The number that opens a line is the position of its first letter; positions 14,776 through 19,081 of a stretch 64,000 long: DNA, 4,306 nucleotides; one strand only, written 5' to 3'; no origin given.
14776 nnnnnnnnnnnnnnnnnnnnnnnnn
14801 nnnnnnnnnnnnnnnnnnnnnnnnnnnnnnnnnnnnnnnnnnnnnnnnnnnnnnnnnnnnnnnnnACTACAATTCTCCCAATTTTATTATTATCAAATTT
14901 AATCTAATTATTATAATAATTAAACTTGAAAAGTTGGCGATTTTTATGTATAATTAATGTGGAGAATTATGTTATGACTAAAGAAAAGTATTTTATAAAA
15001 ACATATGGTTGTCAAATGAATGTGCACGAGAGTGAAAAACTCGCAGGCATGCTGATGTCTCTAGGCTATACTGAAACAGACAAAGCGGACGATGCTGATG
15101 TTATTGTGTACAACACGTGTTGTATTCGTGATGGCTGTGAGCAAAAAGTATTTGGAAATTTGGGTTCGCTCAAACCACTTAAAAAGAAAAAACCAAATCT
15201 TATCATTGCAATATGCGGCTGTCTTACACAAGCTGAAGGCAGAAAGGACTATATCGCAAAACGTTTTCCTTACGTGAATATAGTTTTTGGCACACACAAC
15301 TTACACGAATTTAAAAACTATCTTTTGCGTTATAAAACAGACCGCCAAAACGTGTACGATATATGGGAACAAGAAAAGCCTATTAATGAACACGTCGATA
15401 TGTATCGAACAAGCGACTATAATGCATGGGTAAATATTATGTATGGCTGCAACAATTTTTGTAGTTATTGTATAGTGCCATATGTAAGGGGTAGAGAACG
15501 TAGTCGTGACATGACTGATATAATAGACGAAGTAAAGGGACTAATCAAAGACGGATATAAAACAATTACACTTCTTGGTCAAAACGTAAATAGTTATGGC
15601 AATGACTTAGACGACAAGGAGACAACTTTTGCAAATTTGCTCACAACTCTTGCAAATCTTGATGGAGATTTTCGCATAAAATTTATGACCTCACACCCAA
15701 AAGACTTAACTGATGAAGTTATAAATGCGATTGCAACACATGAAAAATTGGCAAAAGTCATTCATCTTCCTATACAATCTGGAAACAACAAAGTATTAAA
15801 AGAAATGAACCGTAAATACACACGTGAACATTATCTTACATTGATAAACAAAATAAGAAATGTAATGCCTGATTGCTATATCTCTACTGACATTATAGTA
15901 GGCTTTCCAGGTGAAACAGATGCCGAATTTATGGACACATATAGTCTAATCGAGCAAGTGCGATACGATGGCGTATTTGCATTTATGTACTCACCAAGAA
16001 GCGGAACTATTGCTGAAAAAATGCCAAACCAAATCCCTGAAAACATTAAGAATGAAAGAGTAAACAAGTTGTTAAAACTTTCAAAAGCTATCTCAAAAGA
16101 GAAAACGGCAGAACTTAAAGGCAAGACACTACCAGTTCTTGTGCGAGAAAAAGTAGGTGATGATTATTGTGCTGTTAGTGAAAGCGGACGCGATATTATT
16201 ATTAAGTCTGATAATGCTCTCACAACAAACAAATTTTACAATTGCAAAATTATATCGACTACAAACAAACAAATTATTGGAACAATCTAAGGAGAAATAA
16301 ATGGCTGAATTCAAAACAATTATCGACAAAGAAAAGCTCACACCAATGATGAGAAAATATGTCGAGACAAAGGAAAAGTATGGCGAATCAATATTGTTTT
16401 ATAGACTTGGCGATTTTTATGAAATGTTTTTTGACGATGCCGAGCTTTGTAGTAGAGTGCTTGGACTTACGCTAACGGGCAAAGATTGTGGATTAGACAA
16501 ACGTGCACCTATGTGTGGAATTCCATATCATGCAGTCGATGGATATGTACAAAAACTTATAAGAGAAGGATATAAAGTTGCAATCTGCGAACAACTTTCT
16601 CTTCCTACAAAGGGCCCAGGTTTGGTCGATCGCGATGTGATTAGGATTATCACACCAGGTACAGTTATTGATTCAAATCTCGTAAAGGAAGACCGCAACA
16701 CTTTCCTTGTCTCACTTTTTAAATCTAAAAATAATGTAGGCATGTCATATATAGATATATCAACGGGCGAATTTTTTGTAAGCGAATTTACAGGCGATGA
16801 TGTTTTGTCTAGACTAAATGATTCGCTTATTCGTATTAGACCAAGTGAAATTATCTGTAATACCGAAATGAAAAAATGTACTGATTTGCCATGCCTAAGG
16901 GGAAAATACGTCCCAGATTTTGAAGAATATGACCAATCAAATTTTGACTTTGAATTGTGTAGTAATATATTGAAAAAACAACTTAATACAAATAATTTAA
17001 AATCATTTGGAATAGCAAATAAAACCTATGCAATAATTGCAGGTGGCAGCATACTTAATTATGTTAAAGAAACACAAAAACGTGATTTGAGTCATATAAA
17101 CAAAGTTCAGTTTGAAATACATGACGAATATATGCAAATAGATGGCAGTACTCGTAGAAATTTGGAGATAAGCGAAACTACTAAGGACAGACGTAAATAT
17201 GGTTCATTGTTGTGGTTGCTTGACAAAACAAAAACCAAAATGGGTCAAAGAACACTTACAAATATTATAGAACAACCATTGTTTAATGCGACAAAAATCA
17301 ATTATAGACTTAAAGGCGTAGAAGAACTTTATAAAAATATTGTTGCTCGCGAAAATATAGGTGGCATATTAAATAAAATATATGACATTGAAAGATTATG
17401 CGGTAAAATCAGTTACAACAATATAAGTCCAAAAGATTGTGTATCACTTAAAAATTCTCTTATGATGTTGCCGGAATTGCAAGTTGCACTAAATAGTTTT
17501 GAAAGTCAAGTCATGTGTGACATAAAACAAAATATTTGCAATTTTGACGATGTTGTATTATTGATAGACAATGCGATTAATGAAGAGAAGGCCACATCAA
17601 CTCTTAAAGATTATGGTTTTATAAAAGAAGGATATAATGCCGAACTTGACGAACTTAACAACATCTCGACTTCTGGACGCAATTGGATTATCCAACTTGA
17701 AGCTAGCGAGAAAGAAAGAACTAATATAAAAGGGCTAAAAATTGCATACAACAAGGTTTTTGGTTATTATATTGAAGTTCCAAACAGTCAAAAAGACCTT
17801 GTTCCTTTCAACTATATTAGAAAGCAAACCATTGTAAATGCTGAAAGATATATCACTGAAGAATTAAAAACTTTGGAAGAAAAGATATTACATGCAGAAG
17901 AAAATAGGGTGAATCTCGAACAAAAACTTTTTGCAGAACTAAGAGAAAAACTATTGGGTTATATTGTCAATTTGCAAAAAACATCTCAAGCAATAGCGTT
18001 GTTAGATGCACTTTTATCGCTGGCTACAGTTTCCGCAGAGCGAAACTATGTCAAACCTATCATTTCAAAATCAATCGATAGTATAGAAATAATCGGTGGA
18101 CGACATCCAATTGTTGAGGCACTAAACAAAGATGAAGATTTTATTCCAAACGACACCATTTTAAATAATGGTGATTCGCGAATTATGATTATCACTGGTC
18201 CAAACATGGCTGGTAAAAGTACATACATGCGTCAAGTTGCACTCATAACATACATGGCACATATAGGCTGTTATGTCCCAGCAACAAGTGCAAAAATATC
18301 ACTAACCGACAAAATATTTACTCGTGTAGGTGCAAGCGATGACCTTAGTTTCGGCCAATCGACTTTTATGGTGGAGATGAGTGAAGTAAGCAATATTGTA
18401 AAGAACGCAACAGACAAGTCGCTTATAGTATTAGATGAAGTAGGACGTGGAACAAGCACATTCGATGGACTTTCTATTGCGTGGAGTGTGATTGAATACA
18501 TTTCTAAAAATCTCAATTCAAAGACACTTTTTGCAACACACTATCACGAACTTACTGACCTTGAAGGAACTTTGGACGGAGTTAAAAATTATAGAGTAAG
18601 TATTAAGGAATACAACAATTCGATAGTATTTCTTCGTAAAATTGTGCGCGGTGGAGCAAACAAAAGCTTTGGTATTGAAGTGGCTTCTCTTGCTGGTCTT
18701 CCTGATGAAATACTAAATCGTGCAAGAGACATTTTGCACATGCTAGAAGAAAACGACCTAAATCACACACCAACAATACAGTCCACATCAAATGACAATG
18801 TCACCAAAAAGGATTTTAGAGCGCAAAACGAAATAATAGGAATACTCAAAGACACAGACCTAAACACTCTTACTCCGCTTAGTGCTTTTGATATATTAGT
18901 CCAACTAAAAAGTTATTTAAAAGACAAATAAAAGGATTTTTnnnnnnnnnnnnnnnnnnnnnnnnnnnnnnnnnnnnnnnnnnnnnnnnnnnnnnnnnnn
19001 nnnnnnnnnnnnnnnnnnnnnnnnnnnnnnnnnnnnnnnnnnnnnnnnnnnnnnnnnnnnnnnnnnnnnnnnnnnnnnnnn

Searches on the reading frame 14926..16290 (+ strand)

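Call 61: search_protein_families(library=pfam, proteins=[window:14926-16290:+], max_evalue=0.00001)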
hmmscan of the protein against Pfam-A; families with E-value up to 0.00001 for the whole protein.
window:14926-16290:+ (454 aa): 2 families
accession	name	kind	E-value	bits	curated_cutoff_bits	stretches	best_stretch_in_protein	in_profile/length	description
PF04055.27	Radical_SAM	-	2.8e-29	102.9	29.5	1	169-342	1-166/166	Radical SAM superfamily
PF00919.26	UPF0004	-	4.3e-28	97.7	27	1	21-122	1-98/98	Uncharacterized protein family UPF0004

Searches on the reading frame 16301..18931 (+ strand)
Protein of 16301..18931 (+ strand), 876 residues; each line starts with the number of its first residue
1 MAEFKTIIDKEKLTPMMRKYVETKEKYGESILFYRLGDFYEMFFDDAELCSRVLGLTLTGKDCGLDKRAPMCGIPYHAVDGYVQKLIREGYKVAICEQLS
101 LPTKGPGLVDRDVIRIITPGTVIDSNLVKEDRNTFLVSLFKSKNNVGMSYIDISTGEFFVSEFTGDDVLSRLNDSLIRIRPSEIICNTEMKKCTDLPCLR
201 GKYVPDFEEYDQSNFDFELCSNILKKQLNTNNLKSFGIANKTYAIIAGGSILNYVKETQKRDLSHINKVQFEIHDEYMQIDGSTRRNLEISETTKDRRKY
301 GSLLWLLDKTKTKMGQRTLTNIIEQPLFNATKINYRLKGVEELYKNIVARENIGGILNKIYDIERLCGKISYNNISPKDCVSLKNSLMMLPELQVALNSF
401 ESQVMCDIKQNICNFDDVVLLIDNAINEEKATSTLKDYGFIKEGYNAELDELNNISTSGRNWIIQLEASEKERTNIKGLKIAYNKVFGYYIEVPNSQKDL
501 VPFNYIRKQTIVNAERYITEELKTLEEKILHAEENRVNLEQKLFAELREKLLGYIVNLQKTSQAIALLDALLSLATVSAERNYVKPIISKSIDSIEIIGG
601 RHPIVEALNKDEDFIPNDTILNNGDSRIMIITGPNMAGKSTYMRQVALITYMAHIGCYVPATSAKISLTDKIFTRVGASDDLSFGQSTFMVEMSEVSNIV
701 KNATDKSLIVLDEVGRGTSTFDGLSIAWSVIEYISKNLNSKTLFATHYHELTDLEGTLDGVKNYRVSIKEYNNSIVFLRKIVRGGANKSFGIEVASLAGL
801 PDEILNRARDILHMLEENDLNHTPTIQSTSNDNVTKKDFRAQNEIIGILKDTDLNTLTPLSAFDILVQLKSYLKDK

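Call 61: search_protein_families(library=pfam, proteins=[window:16301-18931:+], max_evalue=0.00001)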
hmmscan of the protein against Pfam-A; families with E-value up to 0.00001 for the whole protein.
window:16301-18931:+ (876 aa): 5 families
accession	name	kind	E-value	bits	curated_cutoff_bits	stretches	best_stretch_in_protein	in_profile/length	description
PF00488.27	MutS_V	-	4e-85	285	30.2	1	629-816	1-188/188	MutS domain V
PF05192.23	MutS_III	-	4.7e-46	158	34.1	1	283-575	1-194/194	MutS domain III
PF01624.25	MutS_I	-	5.1e-40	136.6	20.6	1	14-125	1-112/113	MutS domain I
PF05190.23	MutS_IV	-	8.3e-29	100.2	22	1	444-534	1-91/92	MutS family domain IV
PF05188.22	MutS_II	-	5.1e-23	82.4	25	1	135-266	2-132/133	MutS domain II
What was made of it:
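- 16301..20855 (+): Intact mutS and mutL. The organism has mismatch repair, which would damp but not abolish slippage. Call 61.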
